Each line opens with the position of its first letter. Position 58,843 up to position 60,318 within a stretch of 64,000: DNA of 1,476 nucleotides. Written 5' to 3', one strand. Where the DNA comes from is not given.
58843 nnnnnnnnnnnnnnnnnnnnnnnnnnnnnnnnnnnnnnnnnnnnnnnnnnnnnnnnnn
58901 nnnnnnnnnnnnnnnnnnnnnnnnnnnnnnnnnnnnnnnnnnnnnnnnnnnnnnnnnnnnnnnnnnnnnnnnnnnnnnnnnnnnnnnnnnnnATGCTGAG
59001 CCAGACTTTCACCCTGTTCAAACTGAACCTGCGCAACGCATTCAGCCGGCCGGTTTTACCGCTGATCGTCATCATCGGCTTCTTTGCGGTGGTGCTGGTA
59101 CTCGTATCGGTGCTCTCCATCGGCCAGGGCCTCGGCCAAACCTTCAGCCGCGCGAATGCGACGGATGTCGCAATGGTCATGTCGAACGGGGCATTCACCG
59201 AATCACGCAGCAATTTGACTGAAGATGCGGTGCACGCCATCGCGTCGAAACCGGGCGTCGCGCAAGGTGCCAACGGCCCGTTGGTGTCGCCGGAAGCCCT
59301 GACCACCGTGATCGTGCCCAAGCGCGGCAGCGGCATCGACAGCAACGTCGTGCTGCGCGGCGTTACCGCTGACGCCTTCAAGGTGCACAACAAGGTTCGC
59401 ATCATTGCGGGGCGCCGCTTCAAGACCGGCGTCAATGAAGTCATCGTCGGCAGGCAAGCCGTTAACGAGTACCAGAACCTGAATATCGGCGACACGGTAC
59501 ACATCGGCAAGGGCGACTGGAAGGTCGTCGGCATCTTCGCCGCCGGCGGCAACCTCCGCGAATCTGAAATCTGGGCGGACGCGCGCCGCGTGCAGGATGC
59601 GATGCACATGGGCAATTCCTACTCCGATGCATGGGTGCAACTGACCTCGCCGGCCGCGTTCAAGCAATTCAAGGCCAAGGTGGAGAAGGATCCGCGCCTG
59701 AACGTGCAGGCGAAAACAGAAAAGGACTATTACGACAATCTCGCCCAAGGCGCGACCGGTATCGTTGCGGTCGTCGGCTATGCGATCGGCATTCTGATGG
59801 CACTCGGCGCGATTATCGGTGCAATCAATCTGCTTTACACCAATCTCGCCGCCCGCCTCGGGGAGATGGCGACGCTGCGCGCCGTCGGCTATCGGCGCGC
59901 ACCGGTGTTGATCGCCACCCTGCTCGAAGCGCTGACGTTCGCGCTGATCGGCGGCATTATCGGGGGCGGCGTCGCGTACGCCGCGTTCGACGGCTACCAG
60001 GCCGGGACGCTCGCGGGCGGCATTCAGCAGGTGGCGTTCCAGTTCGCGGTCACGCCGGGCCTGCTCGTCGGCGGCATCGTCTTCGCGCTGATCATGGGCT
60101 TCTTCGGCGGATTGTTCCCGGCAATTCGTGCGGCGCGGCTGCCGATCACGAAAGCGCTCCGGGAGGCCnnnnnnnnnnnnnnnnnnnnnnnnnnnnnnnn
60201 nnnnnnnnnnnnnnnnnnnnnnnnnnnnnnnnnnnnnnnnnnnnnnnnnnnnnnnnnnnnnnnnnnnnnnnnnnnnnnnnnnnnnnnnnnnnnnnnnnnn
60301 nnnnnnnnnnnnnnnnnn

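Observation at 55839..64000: One adaptor and one ATPase followed by at least six FtsX-fold permease genes in strict A-B-A-B-A-B alternation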

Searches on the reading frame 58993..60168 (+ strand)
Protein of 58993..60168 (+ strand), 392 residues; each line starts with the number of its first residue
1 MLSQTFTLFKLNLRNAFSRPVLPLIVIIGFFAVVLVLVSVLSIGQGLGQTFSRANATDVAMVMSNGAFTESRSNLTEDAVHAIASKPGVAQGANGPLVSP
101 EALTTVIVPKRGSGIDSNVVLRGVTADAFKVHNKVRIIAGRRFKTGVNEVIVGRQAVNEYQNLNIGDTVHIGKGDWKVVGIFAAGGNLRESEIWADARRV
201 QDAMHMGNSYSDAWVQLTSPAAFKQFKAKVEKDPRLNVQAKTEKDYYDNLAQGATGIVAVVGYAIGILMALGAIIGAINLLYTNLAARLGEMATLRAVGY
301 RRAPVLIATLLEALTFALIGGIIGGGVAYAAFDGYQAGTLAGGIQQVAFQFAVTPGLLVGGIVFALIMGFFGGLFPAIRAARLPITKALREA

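Call 5: search_protein_families(library=pfam, proteins=[window:58993-60168:+], max_evalue=0.01)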
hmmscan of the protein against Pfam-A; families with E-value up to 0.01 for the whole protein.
window:58993-60168:+ (392 aa): 2 families
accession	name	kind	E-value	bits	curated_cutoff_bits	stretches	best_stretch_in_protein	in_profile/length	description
PF12704.14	MacB_PCD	-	4.5e-17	63.5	27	1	24-232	6-206/207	MacB-like periplasmic core domain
PF02687.27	FtsX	-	1.4e-13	51.3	25.5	1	264-384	2-119/120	FtsX-like permease C-terminal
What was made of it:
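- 58993..60171 (+): Permease B1 (type B, cassette alpha), 392 aa. Pfam MacB_PCD and FtsX (call 5).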

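Call 7: search_protein_families(library=ncbifam, proteins=[window:58993-60168:+], max_evalue=0.001)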
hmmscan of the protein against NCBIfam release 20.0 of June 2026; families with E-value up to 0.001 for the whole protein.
window:58993-60168:+ (392 aa): 4 families
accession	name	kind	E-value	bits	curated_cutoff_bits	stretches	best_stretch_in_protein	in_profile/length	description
TIGR03434.1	ADOP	subfamily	5.9e-12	44.5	622.3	1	165-391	163-401/803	ADOP family duplicated permease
TIGR02212.1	lolCE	equivalog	7.4e-09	35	362.45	1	22-390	23-409/411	lipoprotein-releasing ABC transporter permease subunit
TIGR01185.1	devC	equivalog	2e-07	30.3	290.35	1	241-333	240-332/380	ABC transporter permease DevC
NF038346.1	FtsX_actino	exception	0.00039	19.9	250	1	211-371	133-300/308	permease-like cell division protein FtsX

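Call 8: find_homologous_proteins(query=window:58993-60168:+)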
Query window:58993-60168:+ (392 aa): 3132 proteins with E <= 0.001 among 8000 candidates; the best 120 are listed.
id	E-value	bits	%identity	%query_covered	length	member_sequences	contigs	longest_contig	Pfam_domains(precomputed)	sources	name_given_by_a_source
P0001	1.4e-234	796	94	100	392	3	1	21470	PF02687.28,PF12704.15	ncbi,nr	ncbi:MAG TPA: ABC transporter permease [Gammaproteobacteria bacterium]|nr:ABC transporter permease [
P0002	2.2e-209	713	84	100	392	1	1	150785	PF02687.28,PF12704.15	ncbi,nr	ncbi:MAG TPA: ABC transporter permease [Gammaproteobacteria bacterium]|nr:ABC transporter permease [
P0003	2.8e-208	709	83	100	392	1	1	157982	PF02687.28,PF12704.15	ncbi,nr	ncbi:MAG TPA: ABC transporter permease [Gammaproteobacteria bacterium]|nr:ABC transporter permease [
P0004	9.5e-208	708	83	100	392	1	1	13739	PF02687.28,PF12704.15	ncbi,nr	ncbi:MAG TPA: ABC transporter permease [Gammaproteobacteria bacterium]|nr:ABC transporter permease [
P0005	1.0e-205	701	82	100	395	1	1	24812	PF02687.28,PF12704.15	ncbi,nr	ncbi:MAG TPA: FtsX-like permease family protein [Gammaproteobacteria bacterium]|nr:FtsX-like permeas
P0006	1.9e-205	700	82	100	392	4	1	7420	PF02687.28,PF12704.15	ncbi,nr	ncbi:MAG TPA: ABC transporter permease [Gammaproteobacteria bacterium]|nr:ABC transporter permease [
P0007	3.7e-204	696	83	100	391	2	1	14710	PF02687.28,PF12704.15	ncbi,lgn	-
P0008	2.8e-172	591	71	100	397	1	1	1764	PF02687.28,PF12704.15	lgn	-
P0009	3.4e-154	531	64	97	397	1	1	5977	PF02687.28,PF12704.15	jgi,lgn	jgi:putative ABC transport system permease protein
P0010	2.4e-153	529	64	99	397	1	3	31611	PF02687.28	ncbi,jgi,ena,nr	ncbi:MAG TPA: ABC transporter permease [Gammaproteobacteria bacterium]|nr:ABC transporter permease [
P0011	3.5e-153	528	64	99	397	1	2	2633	PF02687.28,PF12704.15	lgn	-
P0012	7.9e-152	524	62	100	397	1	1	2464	PF02687.28,PF12704.15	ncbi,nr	ncbi:MAG TPA: ABC transporter permease [Gammaproteobacteria bacterium]|nr:ABC transporter permease [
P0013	7.0e-151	520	62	100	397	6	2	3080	PF02687.28,PF12704.15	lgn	-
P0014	1.2e-150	520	63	99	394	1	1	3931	PF02687.28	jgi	jgi:putative ABC transport system permease protein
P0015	2.7e-150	519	62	100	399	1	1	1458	PF02687.28,PF12704.15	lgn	-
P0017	4.1e-149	515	63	99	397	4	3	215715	PF02687.28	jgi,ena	-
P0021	2.6e-139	482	60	99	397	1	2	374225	PF02687.28,PF12704.15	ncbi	ncbi:MAG: ABC transporter permease [Gammaproteobacteria bacterium]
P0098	3.5e-100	354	46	99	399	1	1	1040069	PF02687.28,PF12704.15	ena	-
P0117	1.1e-99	352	45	99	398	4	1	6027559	PF02687.28,PF12704.15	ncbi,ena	-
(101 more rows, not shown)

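Call 9: find_encoding_contigs(protein=P0002, flank=10000, max_places=3)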
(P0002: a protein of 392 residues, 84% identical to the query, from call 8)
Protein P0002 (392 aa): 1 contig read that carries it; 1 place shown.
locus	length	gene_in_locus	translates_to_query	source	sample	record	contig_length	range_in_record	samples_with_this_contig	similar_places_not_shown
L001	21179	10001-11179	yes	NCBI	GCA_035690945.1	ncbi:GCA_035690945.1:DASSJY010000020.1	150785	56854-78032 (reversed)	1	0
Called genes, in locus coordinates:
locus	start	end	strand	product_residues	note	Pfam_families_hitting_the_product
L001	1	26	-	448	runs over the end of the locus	PF01523:PmbA_TldD_1st, PF19290:PmbA_TldD_2nd, PF19289:PmbA_TldD_3rd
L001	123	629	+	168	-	PF00731:AIRC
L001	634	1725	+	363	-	PF22660:RS_preATP-grasp-like, PF02222:ATP-grasp, PF17769:PurK_C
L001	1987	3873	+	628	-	PF13667:ThiC-associated, PF01964:ThiC_Rad_SAM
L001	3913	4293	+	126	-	PF00903:Glyoxalase, PF22677:Ble-like_N (weak)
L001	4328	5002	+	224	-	PF01135:PCMT, PF00398:RrnaAD, PF13847:Methyltransf_31 (weak), PF08241:Methyltransf_11, PF08242:Methyltransf_12 (weak), PF13649:Methyltransf_25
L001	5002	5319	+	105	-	PF00581:Rhodanese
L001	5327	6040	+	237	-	PF06580:His_kinase, PF02518:HATPase_c (weak)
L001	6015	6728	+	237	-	PF00072:Response_reg, PF04397:LytTR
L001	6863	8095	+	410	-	PF25919:BSH_CusB (faint), PF25917:BSH_RND (weak), PF25973:BSH_CzcB (weak), PF25876:HH_MFP_RND, PF25954:Beta-barrel_RND_2, PF25967:RND-MFP_C, PF25975:CzcB_C (faint), PF25989:YknX_C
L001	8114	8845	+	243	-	PF00005:ABC_tran, PF13304:AAA_21 (faint)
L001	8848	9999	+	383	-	PF02687:FtsX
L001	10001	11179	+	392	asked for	PF12704:MacB_PCD, PF02687:FtsX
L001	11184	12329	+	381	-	PF02687:FtsX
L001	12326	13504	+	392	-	PF12704:MacB_PCD, PF04893:Yip1 (weak), PF02687:FtsX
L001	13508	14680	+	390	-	PF02687:FtsX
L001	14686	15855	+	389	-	PF12704:MacB_PCD, PF02687:FtsX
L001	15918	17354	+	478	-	PF02321:OEP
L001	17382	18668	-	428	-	PF04413:Glycos_transf_N, PF13579:Glyco_trans_4_4 (weak), PF13692:Glyco_trans_1_4, PF00534:Glycos_transf_1 (weak)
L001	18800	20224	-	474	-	PF00294:PfkB, PF08543:Phos_pyr_kin (weak), PF01467:CTP_transf_like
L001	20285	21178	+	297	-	PF03279:Lip_A_acyltrans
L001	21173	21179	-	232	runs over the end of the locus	PF06293:Kdo, PF19974:TCAD9, PF01163:RIO1 (weak)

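Call 10: find_encoding_contigs(protein=P0003, flank=10000, max_places=3)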
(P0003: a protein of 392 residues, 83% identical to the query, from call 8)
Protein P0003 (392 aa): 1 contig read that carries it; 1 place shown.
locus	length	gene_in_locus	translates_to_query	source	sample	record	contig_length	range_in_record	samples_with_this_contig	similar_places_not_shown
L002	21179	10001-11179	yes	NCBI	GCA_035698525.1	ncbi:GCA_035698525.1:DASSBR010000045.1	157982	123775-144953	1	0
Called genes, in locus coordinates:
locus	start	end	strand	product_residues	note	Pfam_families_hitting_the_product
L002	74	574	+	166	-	PF00731:AIRC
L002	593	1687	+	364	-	PF22660:RS_preATP-grasp-like, PF02222:ATP-grasp, PF17769:PurK_C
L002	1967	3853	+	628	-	PF13667:ThiC-associated, PF01964:ThiC_Rad_SAM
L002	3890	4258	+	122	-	PF00903:Glyoxalase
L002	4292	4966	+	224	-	PF01135:PCMT, PF00398:RrnaAD, PF13847:Methyltransf_31 (weak), PF08241:Methyltransf_11, PF13649:Methyltransf_25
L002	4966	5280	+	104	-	PF00581:Rhodanese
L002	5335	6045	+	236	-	PF06580:His_kinase, PF02518:HATPase_c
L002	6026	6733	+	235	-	PF00072:Response_reg, PF04397:LytTR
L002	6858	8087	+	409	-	PF25919:BSH_CusB (faint), PF00364:Biotin_lipoyl (faint), PF25917:BSH_RND, PF25973:BSH_CzcB, PF25876:HH_MFP_RND, PF25954:Beta-barrel_RND_2, PF25967:RND-MFP_C, PF25989:YknX_C, +1 more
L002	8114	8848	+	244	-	PF00005:ABC_tran, PF13304:AAA_21 (faint)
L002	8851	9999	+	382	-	PF12704:MacB_PCD (weak), PF02687:FtsX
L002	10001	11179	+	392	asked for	PF12704:MacB_PCD, PF02687:FtsX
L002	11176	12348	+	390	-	PF02687:FtsX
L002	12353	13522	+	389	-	PF12704:MacB_PCD, PF02687:FtsX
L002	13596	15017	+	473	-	PF02321:OEP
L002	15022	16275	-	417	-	PF04413:Glycos_transf_N, PF00534:Glycos_transf_1 (weak)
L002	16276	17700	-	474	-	PF00294:PfkB, PF08543:Phos_pyr_kin (weak), PF01467:CTP_transf_like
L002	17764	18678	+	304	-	PF03279:Lip_A_acyltrans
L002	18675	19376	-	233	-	PF06293:Kdo, PF01163:RIO1 (weak), PF19974:TCAD9 (weak)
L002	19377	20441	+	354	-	PF01075:Glyco_transf_9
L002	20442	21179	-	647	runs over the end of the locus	PF00535:Glycos_transf_2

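Call 13: find_related_loci(query=A1, collection=genome_contigs, flank=10000)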
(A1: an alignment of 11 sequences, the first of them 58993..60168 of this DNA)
Query A1 (392 aa) in genome_contigs; peptide patterns used: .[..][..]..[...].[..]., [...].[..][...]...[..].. (x = any residue, [..] = any of these).
600 stretches matched a pattern (row limit reached: there are more); 578 encode a relative of the query (tblastn E <= 1e-3); the best 80 are kept; 80 distinct loci.
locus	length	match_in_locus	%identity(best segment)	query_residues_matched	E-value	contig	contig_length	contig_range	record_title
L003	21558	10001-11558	83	1-392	0e+0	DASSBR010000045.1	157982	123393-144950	MAG TPA_asm: Gammaproteobacteria bacterium isolate SMAG_U900 k141_1156699, whole genome shotgun sequence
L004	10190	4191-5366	56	1-391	1e-135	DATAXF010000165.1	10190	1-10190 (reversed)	MAG TPA_asm: Steroidobacteraceae bacterium isolate SMAG_U5645 k141_1265229, whole genome shotgun sequence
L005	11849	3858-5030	45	2-391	1e-104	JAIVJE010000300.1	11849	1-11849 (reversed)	MAG: Acidobacteria bacterium isolate MAG16 MTG16_7249, whole genome shotgun sequence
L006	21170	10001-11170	48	2-392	3e-104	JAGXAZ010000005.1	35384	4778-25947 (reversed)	MAG: Gammaproteobacteria bacterium isolate REEB89 contig-150_1336, whole genome shotgun sequence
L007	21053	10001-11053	47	42-391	5e-102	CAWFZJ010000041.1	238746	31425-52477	MAG: uncultured Verrucomicrobiae bacterium isolate MFD05379.bin.3.52 genome assembly, contig: contig_2151, whole genome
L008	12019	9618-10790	44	2-391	7e-102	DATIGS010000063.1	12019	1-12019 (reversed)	MAG TPA_asm: Cellvibrio sp. isolate SMAG_U15617 k141_134473, whole genome shotgun sequence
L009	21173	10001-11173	46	2-391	1e-101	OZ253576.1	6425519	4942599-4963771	MAG: Vicinamibacterales bacterium isolate 6a0cd737-ee79-44fe-98ec-e457d3034484 genome assembly, chromosome: 1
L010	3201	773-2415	44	2-391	7e-104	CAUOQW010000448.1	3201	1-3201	MAG: uncultured Cellvibrio sp. isolate m01-metabat.7 genome assembly, contig: m01-c1974, whole genome shotgun sequence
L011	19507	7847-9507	48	42-391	1e-101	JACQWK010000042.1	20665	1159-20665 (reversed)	MAG: Verrucomicrobia bacterium isolate NC_groundwater_1487_Ag_S-0.65um_59_29 S_p65_S5_coassembly_k141_357365, whole geno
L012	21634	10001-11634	46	1-391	2e-100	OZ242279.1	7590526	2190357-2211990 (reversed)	MAG: Vicinamibacterales bacterium isolate 66b38f76-d135-4acf-a464-9a41f6704b04 genome assembly, chromosome: 1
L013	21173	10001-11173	46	2-391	6e-100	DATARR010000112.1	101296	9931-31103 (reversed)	MAG TPA_asm: Thermoanaerobaculia bacterium isolate SMAG_U5499 k141_5446454, whole genome shotgun sequence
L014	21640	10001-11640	46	2-391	3e-99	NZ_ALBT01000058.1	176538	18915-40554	Cellvibrio mixtus subsp. mixtus J3-8 Scaffold10_1, whole genome shotgun sequence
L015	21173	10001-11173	44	2-391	5e-99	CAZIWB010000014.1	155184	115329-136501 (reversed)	MAG TPA_asm: uncultured Cellvibrionaceae bacterium isolate SRP193066_co1_141 genome assembly, contig: NODE_148_length_15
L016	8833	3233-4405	44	2-391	5e-98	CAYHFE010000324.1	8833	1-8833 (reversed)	MAG TPA_asm: uncultured Verrucomicrobiota bacterium isolate ERP119702_co1_132 genome assembly, contig: NODE_10933_length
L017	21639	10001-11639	48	42-390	4e-98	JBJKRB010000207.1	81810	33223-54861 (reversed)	MAG: Thermoanaerobaculia bacterium isolate Bin_49 S1Ck127_271635_flag_0_multi_23.3416_len_81810, whole genome shotgun se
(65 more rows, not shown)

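Call 18: find_encoding_contigs(protein=P0010, flank=10000, max_places=3)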
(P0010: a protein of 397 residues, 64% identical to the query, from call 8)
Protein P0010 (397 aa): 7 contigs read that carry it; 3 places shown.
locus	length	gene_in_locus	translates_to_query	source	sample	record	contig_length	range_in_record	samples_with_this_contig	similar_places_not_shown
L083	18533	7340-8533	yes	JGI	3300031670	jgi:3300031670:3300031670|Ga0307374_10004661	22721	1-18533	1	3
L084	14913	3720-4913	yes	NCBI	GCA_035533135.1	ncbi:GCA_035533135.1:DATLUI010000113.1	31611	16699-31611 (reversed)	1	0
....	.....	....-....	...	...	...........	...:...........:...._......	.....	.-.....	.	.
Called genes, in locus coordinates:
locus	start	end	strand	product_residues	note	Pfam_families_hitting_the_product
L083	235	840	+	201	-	PF25023:TEN_YD-shell (faint), PF05593:RHS_repeat (faint), PF00404:Dockerin_1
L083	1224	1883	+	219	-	PF17803:Cadherin_4, PF17892:Cadherin_5, PF17963:Big_9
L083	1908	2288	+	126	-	-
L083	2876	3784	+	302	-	PF00005:ABC_tran, PF13304:AAA_21, PF13732:DrrA1-3_C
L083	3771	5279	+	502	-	PF12679:ABC2_membrane_2 (weak), PF12698:ABC2_membrane_3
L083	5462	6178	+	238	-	PF00005:ABC_tran, PF13304:AAA_21 (faint)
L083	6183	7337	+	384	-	PF02687:FtsX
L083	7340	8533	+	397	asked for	PF02687:FtsX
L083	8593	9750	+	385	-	PF02687:FtsX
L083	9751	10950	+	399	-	PF12704:MacB_PCD, PF02687:FtsX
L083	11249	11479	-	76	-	-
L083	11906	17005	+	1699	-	PF25023:TEN_YD-shell, PF05593:RHS_repeat, PF25023:TEN_YD-shell, PF05593:RHS_repeat, PF25023:TEN_YD-shell, PF05593:RHS_repeat, PF25023:TEN_YD-shell, PF17892:Cadherin_5, +6 more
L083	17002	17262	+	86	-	-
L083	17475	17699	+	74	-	-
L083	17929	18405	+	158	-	-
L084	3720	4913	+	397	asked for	PF02687:FtsX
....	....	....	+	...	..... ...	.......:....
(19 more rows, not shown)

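Call 23: find_encoding_contigs(protein=P0001, flank=10000, max_places=2)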
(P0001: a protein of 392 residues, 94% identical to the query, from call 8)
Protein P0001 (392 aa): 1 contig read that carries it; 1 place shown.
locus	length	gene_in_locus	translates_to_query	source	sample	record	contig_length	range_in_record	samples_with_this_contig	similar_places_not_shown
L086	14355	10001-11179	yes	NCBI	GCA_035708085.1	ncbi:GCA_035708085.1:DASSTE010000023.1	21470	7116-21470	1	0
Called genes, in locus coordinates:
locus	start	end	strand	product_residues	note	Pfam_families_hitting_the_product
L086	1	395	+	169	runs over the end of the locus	PF00731:AIRC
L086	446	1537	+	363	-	PF22660:RS_preATP-grasp-like, PF02222:ATP-grasp, PF17769:PurK_C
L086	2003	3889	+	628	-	PF13667:ThiC-associated, PF01964:ThiC_Rad_SAM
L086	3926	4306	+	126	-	PF00903:Glyoxalase, PF22677:Ble-like_N (weak)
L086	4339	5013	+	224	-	PF08242:Methyltransf_12 (faint), PF01135:PCMT, PF00398:RrnaAD, PF08241:Methyltransf_11 (weak), PF13649:Methyltransf_25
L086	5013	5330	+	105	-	PF00581:Rhodanese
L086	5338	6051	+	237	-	PF06580:His_kinase, PF02518:HATPase_c (weak)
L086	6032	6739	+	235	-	PF00072:Response_reg, PF04397:LytTR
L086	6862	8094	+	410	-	PF25919:BSH_CusB (faint), PF25917:BSH_RND (weak), PF25973:BSH_CzcB (weak), PF25876:HH_MFP_RND, PF25954:Beta-barrel_RND_2, PF25967:RND-MFP_C, PF25989:YknX_C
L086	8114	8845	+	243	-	PF00005:ABC_tran, PF13304:AAA_21 (faint)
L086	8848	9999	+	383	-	PF02687:FtsX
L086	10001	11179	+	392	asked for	PF12704:MacB_PCD, PF02687:FtsX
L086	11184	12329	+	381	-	PF02687:FtsX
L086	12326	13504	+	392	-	PF12704:MacB_PCD, PF04893:Yip1 (weak), PF02687:FtsX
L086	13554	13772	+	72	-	PF01402:RHH_1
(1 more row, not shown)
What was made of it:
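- Pair number differs between relatives (calls 9, 10, 23).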

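Call 24: find_encoding_contigs(protein=P0017, flank=10000, max_places=2)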
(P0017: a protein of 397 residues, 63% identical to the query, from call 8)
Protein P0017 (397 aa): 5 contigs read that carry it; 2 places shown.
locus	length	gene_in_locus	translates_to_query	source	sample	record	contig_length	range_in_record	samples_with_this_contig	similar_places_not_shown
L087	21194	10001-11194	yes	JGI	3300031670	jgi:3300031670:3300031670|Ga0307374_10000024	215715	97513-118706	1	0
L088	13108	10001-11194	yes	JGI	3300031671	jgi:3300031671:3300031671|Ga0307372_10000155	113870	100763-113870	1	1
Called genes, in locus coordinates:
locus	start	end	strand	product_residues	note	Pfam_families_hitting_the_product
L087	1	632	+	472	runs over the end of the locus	PF00294:PfkB, PF08543:Phos_pyr_kin (faint), PF01467:CTP_transf_like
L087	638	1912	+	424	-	PF04413:Glycos_transf_N, PF00534:Glycos_transf_1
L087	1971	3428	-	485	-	PF02321:OEP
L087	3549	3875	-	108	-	PF00581:Rhodanese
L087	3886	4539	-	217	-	PF01135:PCMT, PF00398:RrnaAD (weak), PF13847:Methyltransf_31, PF08241:Methyltransf_11 (weak), PF13649:Methyltransf_25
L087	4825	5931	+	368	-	PF06580:His_kinase, PF02518:HATPase_c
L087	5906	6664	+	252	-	PF00072:Response_reg, PF04397:LytTR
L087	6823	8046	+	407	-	PF25919:BSH_CusB (faint), PF25917:BSH_RND, PF25973:BSH_CzcB, PF25885:HH_EMRA, PF25876:HH_MFP_RND, PF25954:Beta-barrel_RND_2, PF25989:YknX_C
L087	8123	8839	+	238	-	PF00005:ABC_tran, PF13304:AAA_21 (faint)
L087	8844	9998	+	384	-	PF02687:FtsX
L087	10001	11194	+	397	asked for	PF02687:FtsX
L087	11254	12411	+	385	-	PF12704:MacB_PCD, PF02687:FtsX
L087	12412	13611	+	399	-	PF12704:MacB_PCD, PF02687:FtsX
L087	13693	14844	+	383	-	PF02687:FtsX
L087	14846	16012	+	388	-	PF02687:FtsX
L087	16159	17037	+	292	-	PF00515:TPR_1 (faint), PF07719:TPR_2 (faint), PF13371:TPR_9 (faint), PF13414:TPR_11 (faint), PF13424:TPR_12 (faint), PF13432:TPR_16 (weak), PF14559:TPR_19, PF13181:TPR_8 (weak), +3 more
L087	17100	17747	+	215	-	PF09601:DUF2459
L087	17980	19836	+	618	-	PF13667:ThiC-associated, PF01964:ThiC_Rad_SAM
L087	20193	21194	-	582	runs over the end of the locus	-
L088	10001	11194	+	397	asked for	PF02687:FtsX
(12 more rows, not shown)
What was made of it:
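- Checked: The same architecture appears in independent assemblies (calls 9, 24).
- The LPS genes belong to a conserved housekeeping block next to which the operon has been placed in two different arrangements (calls 9, 24). The same three-pair array occurs in independent assemblies from other samples (L001 and L087, calls 9, 24).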

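Call 25: find_encoding_contigs(protein=P0021, flank=10000, max_places=2)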
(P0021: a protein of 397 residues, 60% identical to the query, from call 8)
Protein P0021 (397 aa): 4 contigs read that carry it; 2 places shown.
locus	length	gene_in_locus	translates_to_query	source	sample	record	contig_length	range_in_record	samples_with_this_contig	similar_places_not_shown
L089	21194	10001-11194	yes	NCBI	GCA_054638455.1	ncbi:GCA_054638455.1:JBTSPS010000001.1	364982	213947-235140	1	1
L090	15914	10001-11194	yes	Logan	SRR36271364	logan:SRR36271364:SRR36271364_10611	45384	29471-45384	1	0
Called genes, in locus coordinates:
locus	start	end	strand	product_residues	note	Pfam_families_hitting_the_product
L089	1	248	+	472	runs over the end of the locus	PF00294:PfkB, PF08543:Phos_pyr_kin (weak), PF01467:CTP_transf_like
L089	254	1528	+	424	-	PF04413:Glycos_transf_N, PF00534:Glycos_transf_1 (weak)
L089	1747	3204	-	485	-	PF02321:OEP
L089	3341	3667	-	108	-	PF00581:Rhodanese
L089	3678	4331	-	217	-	PF01135:PCMT, PF13649:Methyltransf_25 (weak)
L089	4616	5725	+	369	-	PF06580:His_kinase, PF02518:HATPase_c (weak)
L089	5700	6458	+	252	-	PF00072:Response_reg, PF04397:LytTR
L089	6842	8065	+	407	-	PF25919:BSH_CusB (faint), PF25917:BSH_RND, PF25973:BSH_CzcB, PF25885:HH_EMRA (weak), PF25954:Beta-barrel_RND_2, PF25989:YknX_C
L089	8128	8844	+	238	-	PF00005:ABC_tran, PF13304:AAA_21 (faint)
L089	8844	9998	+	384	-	PF02687:FtsX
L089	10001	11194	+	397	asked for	PF12704:MacB_PCD, PF02687:FtsX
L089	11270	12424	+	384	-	PF02687:FtsX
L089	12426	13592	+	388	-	PF02687:FtsX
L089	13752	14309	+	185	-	PF09601:DUF2459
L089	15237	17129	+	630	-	PF13667:ThiC-associated, PF01964:ThiC_Rad_SAM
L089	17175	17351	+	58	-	PF07927:HicA_toxin (weak)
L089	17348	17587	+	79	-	-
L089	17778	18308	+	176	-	PF01797:Y1_Tnp (weak)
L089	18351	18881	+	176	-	PF04343:DUF488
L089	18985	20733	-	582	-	-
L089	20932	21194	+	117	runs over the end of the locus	-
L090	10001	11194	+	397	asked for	PF12704:MacB_PCD, PF02687:FtsX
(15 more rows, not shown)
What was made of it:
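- It may simply be the housekeeping TolC rather than a dedicated partner (calls 9, 24, 25). The locus sits beside waaA, hldE, a lipid A acyltransferase and a Kdo kinase in relatives (calls 9, 10, 24, 25).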
